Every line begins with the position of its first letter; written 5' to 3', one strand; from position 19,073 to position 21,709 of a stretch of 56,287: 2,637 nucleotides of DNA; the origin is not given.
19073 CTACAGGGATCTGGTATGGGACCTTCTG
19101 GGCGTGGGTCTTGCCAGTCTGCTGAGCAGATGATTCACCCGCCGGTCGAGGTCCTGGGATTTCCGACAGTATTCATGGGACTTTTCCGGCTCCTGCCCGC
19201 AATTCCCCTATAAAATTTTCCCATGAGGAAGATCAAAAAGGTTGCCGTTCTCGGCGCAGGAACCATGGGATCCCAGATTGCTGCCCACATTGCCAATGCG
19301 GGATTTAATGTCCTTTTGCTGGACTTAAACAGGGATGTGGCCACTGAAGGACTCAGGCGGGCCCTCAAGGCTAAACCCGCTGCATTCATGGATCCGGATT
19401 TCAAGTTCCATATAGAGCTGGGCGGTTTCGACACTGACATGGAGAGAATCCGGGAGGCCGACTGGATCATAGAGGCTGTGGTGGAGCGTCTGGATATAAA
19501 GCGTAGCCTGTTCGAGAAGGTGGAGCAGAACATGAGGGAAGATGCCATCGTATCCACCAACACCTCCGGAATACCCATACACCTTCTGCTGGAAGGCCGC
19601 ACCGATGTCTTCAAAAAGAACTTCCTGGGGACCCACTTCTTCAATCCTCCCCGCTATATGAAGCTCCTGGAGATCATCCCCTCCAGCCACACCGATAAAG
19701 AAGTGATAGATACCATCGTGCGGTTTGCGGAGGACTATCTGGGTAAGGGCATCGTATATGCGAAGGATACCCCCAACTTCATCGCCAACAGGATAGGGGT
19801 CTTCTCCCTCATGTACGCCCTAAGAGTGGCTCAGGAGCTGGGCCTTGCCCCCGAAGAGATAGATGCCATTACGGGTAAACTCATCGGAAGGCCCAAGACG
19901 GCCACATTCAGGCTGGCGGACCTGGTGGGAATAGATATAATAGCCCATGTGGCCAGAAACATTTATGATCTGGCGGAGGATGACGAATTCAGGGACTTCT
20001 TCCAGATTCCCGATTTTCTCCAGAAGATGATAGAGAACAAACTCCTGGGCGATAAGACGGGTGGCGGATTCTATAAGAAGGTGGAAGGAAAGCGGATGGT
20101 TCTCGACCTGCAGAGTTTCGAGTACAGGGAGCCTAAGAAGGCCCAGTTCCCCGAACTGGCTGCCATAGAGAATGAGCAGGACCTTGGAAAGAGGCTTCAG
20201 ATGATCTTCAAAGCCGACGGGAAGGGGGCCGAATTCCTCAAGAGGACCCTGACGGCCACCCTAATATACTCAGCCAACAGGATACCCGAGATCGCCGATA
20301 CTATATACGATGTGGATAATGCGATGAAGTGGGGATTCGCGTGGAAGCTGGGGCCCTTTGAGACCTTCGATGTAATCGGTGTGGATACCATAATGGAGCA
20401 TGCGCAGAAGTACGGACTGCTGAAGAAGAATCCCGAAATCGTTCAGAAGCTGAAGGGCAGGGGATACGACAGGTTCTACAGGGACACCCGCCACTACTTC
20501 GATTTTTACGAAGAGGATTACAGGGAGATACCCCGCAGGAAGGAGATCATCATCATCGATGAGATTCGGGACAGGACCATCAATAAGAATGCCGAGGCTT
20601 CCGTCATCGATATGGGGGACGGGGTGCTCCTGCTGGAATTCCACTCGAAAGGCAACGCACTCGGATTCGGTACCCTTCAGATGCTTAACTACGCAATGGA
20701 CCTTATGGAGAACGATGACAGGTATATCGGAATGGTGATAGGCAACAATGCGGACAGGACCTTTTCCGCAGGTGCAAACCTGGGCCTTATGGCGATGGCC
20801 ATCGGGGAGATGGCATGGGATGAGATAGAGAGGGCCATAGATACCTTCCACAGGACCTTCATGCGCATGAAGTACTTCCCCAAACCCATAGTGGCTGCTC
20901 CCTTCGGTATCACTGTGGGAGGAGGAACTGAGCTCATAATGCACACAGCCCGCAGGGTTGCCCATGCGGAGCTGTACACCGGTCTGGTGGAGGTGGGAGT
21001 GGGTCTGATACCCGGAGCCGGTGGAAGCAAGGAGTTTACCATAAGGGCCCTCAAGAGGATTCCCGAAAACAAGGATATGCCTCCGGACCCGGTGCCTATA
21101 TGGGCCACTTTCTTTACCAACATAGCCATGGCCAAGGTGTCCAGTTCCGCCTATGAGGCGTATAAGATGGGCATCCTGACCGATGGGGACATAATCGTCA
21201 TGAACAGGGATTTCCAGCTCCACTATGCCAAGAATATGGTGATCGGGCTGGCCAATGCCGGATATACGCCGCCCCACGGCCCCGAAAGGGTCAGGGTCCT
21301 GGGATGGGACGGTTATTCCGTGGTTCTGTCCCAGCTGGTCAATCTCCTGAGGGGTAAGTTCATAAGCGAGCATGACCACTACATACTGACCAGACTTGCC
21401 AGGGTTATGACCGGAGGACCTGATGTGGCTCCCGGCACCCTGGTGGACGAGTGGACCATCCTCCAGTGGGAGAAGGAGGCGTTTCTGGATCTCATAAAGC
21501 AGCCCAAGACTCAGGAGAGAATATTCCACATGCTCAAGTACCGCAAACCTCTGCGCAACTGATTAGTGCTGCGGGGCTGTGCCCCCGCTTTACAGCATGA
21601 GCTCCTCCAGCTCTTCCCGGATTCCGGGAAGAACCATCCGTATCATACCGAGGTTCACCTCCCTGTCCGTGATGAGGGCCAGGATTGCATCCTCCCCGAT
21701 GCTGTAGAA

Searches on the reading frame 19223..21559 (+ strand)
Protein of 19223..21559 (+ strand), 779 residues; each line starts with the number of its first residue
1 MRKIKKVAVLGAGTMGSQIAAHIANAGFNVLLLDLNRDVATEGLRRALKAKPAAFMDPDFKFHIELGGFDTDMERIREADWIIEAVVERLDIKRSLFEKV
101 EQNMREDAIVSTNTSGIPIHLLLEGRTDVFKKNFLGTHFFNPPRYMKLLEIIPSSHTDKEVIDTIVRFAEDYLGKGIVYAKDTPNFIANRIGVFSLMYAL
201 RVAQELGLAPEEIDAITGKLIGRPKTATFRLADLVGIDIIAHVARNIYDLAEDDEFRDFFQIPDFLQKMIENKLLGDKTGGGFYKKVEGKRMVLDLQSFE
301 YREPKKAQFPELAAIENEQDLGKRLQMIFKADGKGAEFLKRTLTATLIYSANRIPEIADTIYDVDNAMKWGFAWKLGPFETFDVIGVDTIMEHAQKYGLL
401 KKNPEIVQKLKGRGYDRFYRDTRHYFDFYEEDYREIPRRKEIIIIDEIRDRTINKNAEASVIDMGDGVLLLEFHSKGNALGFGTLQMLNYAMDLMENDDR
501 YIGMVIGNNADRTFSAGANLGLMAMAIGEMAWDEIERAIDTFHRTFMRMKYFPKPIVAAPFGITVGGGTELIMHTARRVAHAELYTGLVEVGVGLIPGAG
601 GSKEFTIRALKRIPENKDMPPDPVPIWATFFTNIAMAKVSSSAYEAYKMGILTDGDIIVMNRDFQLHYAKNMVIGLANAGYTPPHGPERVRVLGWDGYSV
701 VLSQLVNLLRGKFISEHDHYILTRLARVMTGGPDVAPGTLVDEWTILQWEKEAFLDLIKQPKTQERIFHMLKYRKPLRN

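Call 81: search_protein_families(library=pfam, proteins=[window:19223-21559:+], max_evalue=0.0001)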
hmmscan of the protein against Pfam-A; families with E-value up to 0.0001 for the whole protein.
window:19223-21559:+ (779 aa): 5 families
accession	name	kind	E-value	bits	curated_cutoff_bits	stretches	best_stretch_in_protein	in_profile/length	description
PF02737.24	3HCDH_N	-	8.6e-49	166.3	22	1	6-182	1-179/180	3-hydroxyacyl-CoA dehydrogenase, NAD binding domain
PF00725.27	3HCDH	-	9.2e-24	84.2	22.1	2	186-285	2-96/97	3-hydroxyacyl-CoA dehydrogenase, C-terminal domain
PF16113.10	ECH_2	-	1.1e-15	58.4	27.2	1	468-602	3-136/335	Enoyl-CoA hydratase/isomerase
PF00378.25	ECH_1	-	2e-11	44.1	27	1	466-603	4-138/251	Enoyl-CoA hydratase/isomerase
PF03446.21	NAD_binding_2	-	3.9e-06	27.4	21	1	6-110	1-89/161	NAD binding domain of 6-phosphogluconate dehydrogenase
